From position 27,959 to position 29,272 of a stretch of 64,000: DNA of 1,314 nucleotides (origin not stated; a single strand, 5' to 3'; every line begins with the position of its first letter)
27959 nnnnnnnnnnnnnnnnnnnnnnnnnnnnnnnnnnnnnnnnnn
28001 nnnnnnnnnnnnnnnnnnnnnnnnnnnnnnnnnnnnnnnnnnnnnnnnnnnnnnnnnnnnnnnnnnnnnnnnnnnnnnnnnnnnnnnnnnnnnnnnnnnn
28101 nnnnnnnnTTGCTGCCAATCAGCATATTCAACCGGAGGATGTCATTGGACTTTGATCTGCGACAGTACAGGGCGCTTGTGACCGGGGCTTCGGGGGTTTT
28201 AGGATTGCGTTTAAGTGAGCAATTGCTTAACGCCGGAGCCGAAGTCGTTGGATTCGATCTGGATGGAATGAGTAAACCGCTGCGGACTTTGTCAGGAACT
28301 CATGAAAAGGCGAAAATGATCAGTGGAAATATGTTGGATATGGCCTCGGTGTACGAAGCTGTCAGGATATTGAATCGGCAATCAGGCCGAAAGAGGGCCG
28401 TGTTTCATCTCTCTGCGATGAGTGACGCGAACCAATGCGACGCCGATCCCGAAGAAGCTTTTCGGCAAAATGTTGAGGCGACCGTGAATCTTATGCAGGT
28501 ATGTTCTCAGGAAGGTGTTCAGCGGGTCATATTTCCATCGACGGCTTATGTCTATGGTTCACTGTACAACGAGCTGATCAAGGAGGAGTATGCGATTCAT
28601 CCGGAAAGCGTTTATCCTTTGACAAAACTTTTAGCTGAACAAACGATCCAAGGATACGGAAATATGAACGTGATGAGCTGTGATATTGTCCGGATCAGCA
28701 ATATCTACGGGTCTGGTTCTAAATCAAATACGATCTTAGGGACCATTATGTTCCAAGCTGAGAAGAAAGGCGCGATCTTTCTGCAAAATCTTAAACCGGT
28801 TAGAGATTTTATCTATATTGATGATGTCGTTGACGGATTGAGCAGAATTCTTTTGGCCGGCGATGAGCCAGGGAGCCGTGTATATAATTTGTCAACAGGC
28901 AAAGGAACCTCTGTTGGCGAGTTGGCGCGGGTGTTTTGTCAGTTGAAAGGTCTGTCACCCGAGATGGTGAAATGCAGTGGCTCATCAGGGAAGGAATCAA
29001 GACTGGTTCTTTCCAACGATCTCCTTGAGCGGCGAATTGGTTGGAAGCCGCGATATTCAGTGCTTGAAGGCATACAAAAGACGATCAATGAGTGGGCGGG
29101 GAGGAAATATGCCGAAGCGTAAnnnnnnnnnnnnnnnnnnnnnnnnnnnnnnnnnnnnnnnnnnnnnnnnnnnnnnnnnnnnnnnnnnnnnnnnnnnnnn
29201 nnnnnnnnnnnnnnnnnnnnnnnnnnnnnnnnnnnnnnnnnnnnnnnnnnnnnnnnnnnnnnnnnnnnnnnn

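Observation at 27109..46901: Two complete nonulosonic-acid synthase sets (two NeuB, two NeuC) in one operon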

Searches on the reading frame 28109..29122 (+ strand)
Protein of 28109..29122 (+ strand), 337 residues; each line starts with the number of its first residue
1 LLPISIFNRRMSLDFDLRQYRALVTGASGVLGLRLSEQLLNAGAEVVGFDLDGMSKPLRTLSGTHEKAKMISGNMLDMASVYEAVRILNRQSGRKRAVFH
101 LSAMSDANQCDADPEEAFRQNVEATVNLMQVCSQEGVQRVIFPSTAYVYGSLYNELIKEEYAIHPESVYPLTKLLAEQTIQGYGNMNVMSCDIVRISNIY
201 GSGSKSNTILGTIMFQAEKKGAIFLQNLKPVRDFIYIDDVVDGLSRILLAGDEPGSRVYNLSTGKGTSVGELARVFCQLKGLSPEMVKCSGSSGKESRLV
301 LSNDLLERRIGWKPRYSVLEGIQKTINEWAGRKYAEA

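Call 4: search_protein_families(library=ncbifam, proteins=[window:28109-29122:+], max_evalue=0.00001)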
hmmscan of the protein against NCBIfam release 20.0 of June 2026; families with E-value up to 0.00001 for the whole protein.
window:28109-29122:+ (337 aa): 29 families (the best 25 are shown)
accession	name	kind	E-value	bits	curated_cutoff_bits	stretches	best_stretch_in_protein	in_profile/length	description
TIGR01179.1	galE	equivalog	4.9e-38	130.8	262.3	2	22-205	2-182/332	UDP-glucose 4-epimerase GalE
TIGR04180.1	EDH_00030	hypoth_equivalog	7.1e-34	117.2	475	1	23-317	2-297/297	NAD-dependent 4,6-dehydratase LegB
TIGR01181.1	dTDP_gluc_dehyt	equivalog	2.1e-29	102.7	365.1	1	22-328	2-310/321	dTDP-glucose 4,6-dehydratase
TIGR02197.1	heptose_epim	equivalog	8.6e-21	74.4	274.6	1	23-278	2-258/316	ADP-glyceromanno-heptose 6-epimerase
TIGR01214.1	rmlD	equivalog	3e-20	72.5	224.05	1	22-278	2-225/285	dTDP-4-dehydrorhamnose reductase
NF043036.1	ErythonDh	equivalog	2.3e-17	63.2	325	1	22-198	3-178/321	D-erythronate dehydrogenase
NF007956.0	PRK10675.1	subfamily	5e-17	62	394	1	21-183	2-163/338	UDP-glucose 4-epimerase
TIGR03466.1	HpnA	hypoth_equivalog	2.1e-14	53.1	367.65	1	21-219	2-190/327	hopanoid-associated sugar epimerase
NF042422.1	oxyalk_red_OleD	equivalog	3.7e-14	52.8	580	1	21-272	2-242/329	2-alkyl-3-oxoalkanoate reductase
TIGR02622.1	CDP_4_6_dhtase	equivalog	1.1e-13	51.1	278.45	1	20-330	5-330/352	CDP-glucose 4,6-dehydratase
NF042423.1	oxyalk_red_Shew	equivalog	1.3e-12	47.5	580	1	20-239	9-212/331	2-alkyl-3-oxoalkanoate reductase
NF008872.0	PRK11908.1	equivalog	1.2e-11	44.3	294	1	21-285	3-276/349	bifunctional UDP-4-keto-pentose/UDP-xylose synthase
NF052578.1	StrlDmthSdmBMthl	equivalog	1.3e-11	44.8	600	1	22-286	3-251/328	sterol demethylase protein SdmB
NF047922.1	GDPFucSynFcl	equivalog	8.4e-11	41.9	500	1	109-329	69-301/308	GDP-L-fucose synthase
TIGR01746.1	Thioester-redct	subfamily_domain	3.7e-08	33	213.35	0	114-205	105-200/371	thioester reductase domain-containing protein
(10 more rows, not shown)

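Call 16: search_protein_families(library=pfam, proteins=[window:28139-29122:+], max_evalue=0.01)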
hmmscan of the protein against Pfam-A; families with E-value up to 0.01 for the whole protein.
window:28139-29122:+ (327 aa): 9 families
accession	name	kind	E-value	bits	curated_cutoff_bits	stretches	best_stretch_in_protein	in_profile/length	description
PF01370.27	Epimerase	-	2.8e-39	135.4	20.9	1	12-251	1-239/240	NAD dependent epimerase/dehydratase family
PF16363.11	GDP_Man_Dehyd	-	2.4e-34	119.7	27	1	13-315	1-332/332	GDP-mannose 4,6 dehydratase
PF04321.23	RmlD_sub_bind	-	5.8e-22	78.5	27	1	12-278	3-239/287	RmlD substrate binding domain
PF01073.25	3Beta_HSD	-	7.9e-19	68.2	22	1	13-232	1-223/280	3-beta hydroxysteroid dehydrogenase/isomerase family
PF02719.21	Polysacc_synt_2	-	1.4e-15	57.7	20.2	1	13-276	2-253/293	Polysaccharide biosynthesis protein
PF07993.18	NAD_binding_4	-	2.6e-12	46.9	20.1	1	86-199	90-223/258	Male sterility protein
PF13460.12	NAD_binding_10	-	9.8e-07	29.3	27.2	1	16-143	1-106/184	NAD(P)H-binding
PF00106.31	adh_short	-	1.6e-05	25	26.6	1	12-124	3-121/195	short chain dehydrogenase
PF08659.16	KR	-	3.6e-05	24.2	22.6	1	13-141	4-143/180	KR domain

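Call 44: search_solved_structures(query=window:28139-29122:+, show_alignments=1, max_evalue=1e-10)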
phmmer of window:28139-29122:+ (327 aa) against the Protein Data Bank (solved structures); distinct sequences matched with E-value up to 1e-10: 62 (the best 60 are shown).
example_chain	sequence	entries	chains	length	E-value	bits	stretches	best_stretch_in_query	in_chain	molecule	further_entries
3ehe_A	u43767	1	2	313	1e-28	103.9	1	14-317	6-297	UDP-glucose 4-epimerase (GalE-1)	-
8rdg_A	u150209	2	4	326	1.5e-28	103.3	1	11-319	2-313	SDR family NAD(P)-dependent oxidoreductase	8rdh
8rdi_A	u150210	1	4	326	5.3e-28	101.5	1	11-319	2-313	SDR family NAD(P)-dependent oxidoreductase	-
7ys8_A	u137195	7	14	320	3.4e-26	95.6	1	11-318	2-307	UDP-glucose 4-epimerase | UDP-glucose 4-epimerase along with EC 5.1.3.2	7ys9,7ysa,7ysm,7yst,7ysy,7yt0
6kv9_A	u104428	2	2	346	3.4e-25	92.3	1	6-323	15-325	MoeE5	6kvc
2hun_A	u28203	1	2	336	4.4e-24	88.6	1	10-318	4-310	336aa long hypothetical dTDP-glucose 4,6-dehydratase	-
4zrm_A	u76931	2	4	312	1.6e-22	83.5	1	12-317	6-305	UDP-glucose 4-epimerase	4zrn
2p5u_A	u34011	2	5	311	5.1e-22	81.8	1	11-321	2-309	UDP-glucose 4-epimerase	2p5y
7xpo_A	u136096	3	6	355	2.4e-19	73.1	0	220-322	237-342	UDP-glucose 4-epimerase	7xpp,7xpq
8wxk_A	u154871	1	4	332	4.7e-19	72.1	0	221-322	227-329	UDP-glucose 4-epimerase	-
7k3p_A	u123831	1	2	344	9.8e-19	71.1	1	10-320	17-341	UDP-glucose 4-epimerase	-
2c20_A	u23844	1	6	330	8.1e-18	68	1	13-313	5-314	UDP-GLUCOSE 4-EPIMERASE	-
8wow_A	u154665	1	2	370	9.4e-18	67.8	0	12-170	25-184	UDP-glucose 4-epimerase 2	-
8wov_B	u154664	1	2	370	9.5e-18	67.8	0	12-170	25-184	UDP-glucose 4-epimerase 2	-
3vps_A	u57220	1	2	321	1e-17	67.7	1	9-322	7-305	NAD-dependent epimerase/dehydratase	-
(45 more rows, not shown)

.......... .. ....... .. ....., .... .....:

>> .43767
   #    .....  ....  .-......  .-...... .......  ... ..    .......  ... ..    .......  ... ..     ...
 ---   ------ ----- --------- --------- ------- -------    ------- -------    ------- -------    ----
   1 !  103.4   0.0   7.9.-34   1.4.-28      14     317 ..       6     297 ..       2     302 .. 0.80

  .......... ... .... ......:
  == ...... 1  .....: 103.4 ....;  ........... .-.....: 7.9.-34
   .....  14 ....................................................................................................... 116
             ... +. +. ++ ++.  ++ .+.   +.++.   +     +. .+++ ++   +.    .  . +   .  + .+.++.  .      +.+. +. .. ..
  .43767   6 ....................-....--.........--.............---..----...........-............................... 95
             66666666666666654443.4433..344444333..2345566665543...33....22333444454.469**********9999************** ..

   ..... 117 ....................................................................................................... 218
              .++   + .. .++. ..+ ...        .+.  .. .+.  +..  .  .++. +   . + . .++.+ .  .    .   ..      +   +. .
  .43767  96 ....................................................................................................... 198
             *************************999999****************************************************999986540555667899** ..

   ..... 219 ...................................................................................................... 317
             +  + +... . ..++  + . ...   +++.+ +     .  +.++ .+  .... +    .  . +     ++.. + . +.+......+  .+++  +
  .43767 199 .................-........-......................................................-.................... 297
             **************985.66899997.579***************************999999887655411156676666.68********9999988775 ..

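Call 53: find_homologous_proteins(query=window:28139-29122:+, max_evalue=1e-20)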
Query window:28139-29122:+ (327 aa): 56 proteins with E <= 1e-20 among 4522 candidates.
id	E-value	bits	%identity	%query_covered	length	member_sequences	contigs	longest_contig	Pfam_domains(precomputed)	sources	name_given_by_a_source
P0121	1.3e-210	716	100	99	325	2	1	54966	PF04321.24,PF16363.12,PF02719.22,PF01073.26,PF07993.19,PF13460.13,PF00106.32,PF01370.28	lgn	-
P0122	1.6e-108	381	56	99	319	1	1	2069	PF04321.24,PF16363.12,PF02719.22,PF01073.26,PF07993.19,PF01370.28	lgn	-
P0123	4.6e-101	356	52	99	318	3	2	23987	PF04321.24,PF16363.12,PF02719.22,PF01073.26,PF07993.19,PF01370.28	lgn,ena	-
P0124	2.2e-99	351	50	99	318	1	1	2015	PF04321.24,PF16363.12,PF02719.22,PF01073.26,PF07993.19,PF13460.13,PF01370.28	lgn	-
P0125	1.1e-96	342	51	99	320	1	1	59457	PF04321.24,PF16363.12,PF02719.22,PF01073.26,PF07993.19,PF13460.13,PF01370.28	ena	-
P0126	2.2e-93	331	51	95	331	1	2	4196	PF04321.24,PF16363.12,PF02719.22,PF01073.26,PF07993.19,PF13460.13,PF00106.32,PF01370.28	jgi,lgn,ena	-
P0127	4.7e-90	320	51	96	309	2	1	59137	PF04321.24,PF16363.12,PF02719.22,PF01073.26,PF07993.19,PF01370.28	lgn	-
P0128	2.3e-89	318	50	93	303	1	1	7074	PF04321.24,PF16363.12,PF02719.22,PF01073.26,PF07993.19,PF13460.13,PF01370.28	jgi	jgi:UDP-glucose 4-epimerase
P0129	3.0e-72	262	43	95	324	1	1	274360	PF04321.24,PF16363.12,PF02719.22,PF01073.26,PF07993.19,PF13460.13,PF00106.32,PF01370.28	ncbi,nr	ncbi:MAG: NAD(P)-dependent oxidoreductase [Candidatus Omnitrophica bacterium]|nr:NAD(P)-dependent ox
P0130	4.1e-67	245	42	93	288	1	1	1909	PF04321.24,PF16363.12,PF02719.22,PF01073.26,PF07993.19,PF01370.28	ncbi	-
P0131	1.0e-64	237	39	95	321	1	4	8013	PF04321.24,PF16363.12,PF02719.22,PF01073.26,PF07993.19,PF01370.28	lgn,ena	-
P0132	4.5e-60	222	39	91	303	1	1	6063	PF04321.24,PF16363.12,PF02719.22,PF01073.26,PF01370.28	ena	-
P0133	4.8e-60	222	39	96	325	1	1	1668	PF04321.24,PF16363.12,PF02719.22,PF01073.26,PF07993.19,PF01370.28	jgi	-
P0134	1.2e-58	217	38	95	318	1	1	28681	PF04321.24,PF16363.12,PF02719.22,PF01073.26,PF07993.19,PF01370.28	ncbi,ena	-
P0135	1.3e-58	217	38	96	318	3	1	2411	PF04321.24,PF16363.12,PF02719.22,PF01073.26,PF07993.19,PF13460.13,PF00106.32,PF01370.28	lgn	-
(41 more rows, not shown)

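Call 54: find_encoding_contigs(protein=P0127, flank=10000, max_places=1)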
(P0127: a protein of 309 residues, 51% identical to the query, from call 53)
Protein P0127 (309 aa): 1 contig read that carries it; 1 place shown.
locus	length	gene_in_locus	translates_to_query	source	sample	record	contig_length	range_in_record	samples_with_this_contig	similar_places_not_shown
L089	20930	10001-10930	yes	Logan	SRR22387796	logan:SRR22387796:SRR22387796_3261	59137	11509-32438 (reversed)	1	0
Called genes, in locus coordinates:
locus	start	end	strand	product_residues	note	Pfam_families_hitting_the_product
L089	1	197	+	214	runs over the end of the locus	-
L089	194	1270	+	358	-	PF01636:APH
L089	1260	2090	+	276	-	PF13292:DXP_synthase_N (weak), PF00456:Transketolase_N, PF00676:E1_dh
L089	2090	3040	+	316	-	PF02779:Transket_pyr, PF02780:Transketolase_C, PF17147:PFOR_II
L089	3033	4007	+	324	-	PF00106:adh_short (weak), PF01073:3Beta_HSD, PF01370:Epimerase, PF02719:Polysacc_synt_2, PF04321:RmlD_sub_bind, PF07993:NAD_binding_4 (faint), PF16363:GDP_Man_Dehyd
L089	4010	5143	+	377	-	PF08240:ADH_N, PF00107:ADH_zinc_N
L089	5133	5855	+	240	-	PF13489:Methyltransf_23, PF13847:Methyltransf_31, PF08241:Methyltransf_11, PF08242:Methyltransf_12, PF13649:Methyltransf_25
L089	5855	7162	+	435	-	-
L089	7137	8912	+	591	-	PF00664:ABC_membrane, PF00005:ABC_tran, PF02463:SMC_N (weak)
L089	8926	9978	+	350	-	PF03102:NeuB, PF08666:SAF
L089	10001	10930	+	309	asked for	PF01073:3Beta_HSD, PF01370:Epimerase, PF02719:Polysacc_synt_2 (weak), PF04321:RmlD_sub_bind, PF16363:GDP_Man_Dehyd, PF07993:NAD_binding_4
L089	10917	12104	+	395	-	PF02350:Epimerase_2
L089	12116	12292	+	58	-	-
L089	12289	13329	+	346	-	PF01973:MptE-like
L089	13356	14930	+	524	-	PF02310:B12-binding, PF04055:Radical_SAM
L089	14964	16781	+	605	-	PF02310:B12-binding, PF04055:Radical_SAM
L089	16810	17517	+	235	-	PF02348:CTP_transf_3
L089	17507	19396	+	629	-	PF27878:PFTS_polysacc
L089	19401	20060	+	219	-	PF17836:PglD_N, PF00132:Hexapep, PF25087:GMPPB_C (weak), PF25084:LbH_EIF2B (faint)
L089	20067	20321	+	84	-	-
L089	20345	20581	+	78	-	PF00550:PP-binding (weak)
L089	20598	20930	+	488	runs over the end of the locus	PF01575:MaoC_dehydratas, PF00106:adh_short (faint)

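Call 55: find_encoding_contigs(protein=P0129, flank=10000, max_places=1)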
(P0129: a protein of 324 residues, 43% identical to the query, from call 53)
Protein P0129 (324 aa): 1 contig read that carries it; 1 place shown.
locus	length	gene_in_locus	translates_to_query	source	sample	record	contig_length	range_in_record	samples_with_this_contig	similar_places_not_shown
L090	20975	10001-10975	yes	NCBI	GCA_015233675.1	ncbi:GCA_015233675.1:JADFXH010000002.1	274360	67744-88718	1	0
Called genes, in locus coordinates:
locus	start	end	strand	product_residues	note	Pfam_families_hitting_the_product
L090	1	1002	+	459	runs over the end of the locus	PF01041:DegT_DnrJ_EryC1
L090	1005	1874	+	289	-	PF01073:3Beta_HSD, PF01370:Epimerase, PF02719:Polysacc_synt_2, PF04321:RmlD_sub_bind, PF16363:GDP_Man_Dehyd, PF07993:NAD_binding_4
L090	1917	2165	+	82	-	-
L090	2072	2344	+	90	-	-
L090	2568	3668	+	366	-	PF00535:Glycos_transf_2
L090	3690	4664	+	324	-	PF00106:adh_short (faint), PF01073:3Beta_HSD, PF01370:Epimerase, PF02719:Polysacc_synt_2, PF05368:NmrA (weak), PF13460:NAD_binding_10, PF16363:GDP_Man_Dehyd, PF07993:NAD_binding_4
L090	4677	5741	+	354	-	PF00571:CBS (faint), PF00483:NTP_transferase, PF12804:NTP_transf_3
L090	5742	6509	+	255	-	-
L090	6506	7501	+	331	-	PF01408:GFO_IDH_MocA, PF22725:GFO_IDH_MocA_C3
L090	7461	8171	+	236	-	PF02348:CTP_transf_3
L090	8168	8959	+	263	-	PF00106:adh_short, PF01370:Epimerase (weak), PF13561:adh_short_C2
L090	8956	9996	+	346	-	PF03102:NeuB, PF08666:SAF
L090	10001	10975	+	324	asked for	PF00106:adh_short (weak), PF01073:3Beta_HSD, PF01370:Epimerase, PF02719:Polysacc_synt_2, PF04321:RmlD_sub_bind, PF16363:GDP_Man_Dehyd, PF07993:NAD_binding_4 (faint), PF13460:NAD_binding_10 (weak)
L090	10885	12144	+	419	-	PF02350:Epimerase_2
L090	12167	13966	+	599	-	PF02463:SMC_N (weak), PF00005:ABC_tran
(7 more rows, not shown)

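Call 56: find_encoding_contigs(protein=P0125, flank=10000, max_places=1)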
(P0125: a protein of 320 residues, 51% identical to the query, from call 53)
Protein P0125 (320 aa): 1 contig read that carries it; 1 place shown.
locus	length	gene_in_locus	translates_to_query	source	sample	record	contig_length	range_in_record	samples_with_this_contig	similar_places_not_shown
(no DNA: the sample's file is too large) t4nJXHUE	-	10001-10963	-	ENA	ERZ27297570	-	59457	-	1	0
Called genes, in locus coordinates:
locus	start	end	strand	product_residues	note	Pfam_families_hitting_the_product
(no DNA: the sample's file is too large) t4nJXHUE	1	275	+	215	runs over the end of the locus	-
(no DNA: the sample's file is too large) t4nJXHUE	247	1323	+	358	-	PF01636:APH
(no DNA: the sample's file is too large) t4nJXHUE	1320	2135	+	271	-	PF00456:Transketolase_N, PF13292:DXP_synthase_N, PF00676:E1_dh, PF02775:TPP_enzyme_C (faint)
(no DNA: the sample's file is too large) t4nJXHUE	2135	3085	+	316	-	PF02779:Transket_pyr, PF02780:Transketolase_C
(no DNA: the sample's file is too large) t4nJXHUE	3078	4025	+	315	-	PF00106:adh_short (weak), PF01073:3Beta_HSD, PF01370:Epimerase, PF02719:Polysacc_synt_2, PF04321:RmlD_sub_bind, PF07993:NAD_binding_4 (weak), PF16363:GDP_Man_Dehyd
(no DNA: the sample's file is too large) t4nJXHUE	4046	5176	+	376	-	PF08240:ADH_N, PF00107:ADH_zinc_N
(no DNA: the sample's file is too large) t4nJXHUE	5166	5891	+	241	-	PF13489:Methyltransf_23, PF13847:Methyltransf_31 (weak), PF08241:Methyltransf_11, PF08242:Methyltransf_12, PF13649:Methyltransf_25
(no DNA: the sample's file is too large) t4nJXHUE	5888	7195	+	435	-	-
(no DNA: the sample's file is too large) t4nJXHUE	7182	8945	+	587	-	PF00664:ABC_membrane, PF00005:ABC_tran, PF02463:SMC_N (faint)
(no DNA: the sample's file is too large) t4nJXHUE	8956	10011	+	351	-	PF03102:NeuB, PF08666:SAF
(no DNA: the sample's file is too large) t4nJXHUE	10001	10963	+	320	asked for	PF01370:Epimerase, PF02719:Polysacc_synt_2, PF04321:RmlD_sub_bind, PF01073:3Beta_HSD, PF13460:NAD_binding_10 (weak), PF16363:GDP_Man_Dehyd, PF07993:NAD_binding_4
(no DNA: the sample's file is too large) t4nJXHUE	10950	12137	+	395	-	PF02350:Epimerase_2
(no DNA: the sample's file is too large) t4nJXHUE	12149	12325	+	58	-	-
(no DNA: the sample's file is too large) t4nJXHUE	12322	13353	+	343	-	PF01973:MptE-like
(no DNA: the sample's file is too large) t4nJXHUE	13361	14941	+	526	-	PF02310:B12-binding, PF04055:Radical_SAM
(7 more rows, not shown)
